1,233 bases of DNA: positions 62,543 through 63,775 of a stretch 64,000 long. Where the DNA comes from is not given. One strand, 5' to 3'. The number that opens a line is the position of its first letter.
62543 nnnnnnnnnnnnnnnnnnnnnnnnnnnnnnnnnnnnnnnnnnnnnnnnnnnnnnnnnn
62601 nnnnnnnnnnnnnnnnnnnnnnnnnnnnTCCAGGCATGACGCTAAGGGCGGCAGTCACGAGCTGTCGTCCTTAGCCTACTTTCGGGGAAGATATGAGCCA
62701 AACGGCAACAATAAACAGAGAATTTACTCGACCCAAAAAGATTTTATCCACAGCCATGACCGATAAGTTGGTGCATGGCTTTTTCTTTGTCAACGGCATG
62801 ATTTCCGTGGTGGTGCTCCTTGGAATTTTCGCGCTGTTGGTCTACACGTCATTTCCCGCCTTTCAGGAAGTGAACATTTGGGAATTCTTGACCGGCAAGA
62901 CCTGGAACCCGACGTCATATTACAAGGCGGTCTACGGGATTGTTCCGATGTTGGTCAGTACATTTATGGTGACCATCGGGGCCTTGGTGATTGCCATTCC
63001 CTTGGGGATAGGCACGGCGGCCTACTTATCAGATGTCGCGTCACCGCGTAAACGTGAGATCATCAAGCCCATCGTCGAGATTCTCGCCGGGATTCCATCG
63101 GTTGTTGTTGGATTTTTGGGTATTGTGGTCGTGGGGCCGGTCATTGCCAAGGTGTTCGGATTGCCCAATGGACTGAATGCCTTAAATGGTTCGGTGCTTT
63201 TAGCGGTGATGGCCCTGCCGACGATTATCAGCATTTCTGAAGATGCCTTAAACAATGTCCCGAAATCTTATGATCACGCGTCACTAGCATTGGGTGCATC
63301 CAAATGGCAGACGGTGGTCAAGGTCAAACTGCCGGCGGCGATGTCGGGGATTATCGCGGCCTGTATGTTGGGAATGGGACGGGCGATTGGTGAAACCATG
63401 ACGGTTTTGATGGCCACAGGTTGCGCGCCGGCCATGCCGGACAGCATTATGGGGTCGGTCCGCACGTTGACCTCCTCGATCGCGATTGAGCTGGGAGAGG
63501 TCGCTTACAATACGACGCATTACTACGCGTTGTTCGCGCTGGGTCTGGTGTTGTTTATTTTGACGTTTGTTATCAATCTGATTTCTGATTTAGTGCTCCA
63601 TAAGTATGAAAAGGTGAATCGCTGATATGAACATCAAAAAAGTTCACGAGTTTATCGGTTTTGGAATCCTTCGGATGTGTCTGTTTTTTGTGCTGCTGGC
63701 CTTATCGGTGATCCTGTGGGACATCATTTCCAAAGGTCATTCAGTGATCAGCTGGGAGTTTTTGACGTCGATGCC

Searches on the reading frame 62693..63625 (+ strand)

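Call 43: search_protein_families(library=pfam, proteins=[window:62693-63625:+], max_evalue=0.00001)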
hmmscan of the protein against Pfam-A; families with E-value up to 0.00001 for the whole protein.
window:62693-63625:+ (310 aa): 1 family
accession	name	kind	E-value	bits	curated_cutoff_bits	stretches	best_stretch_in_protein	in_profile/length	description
PF00528.27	BPD_transp_1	-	4.1e-22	79.2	26.4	1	102-302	2-179/184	Binding-protein-dependent transport system inner membrane component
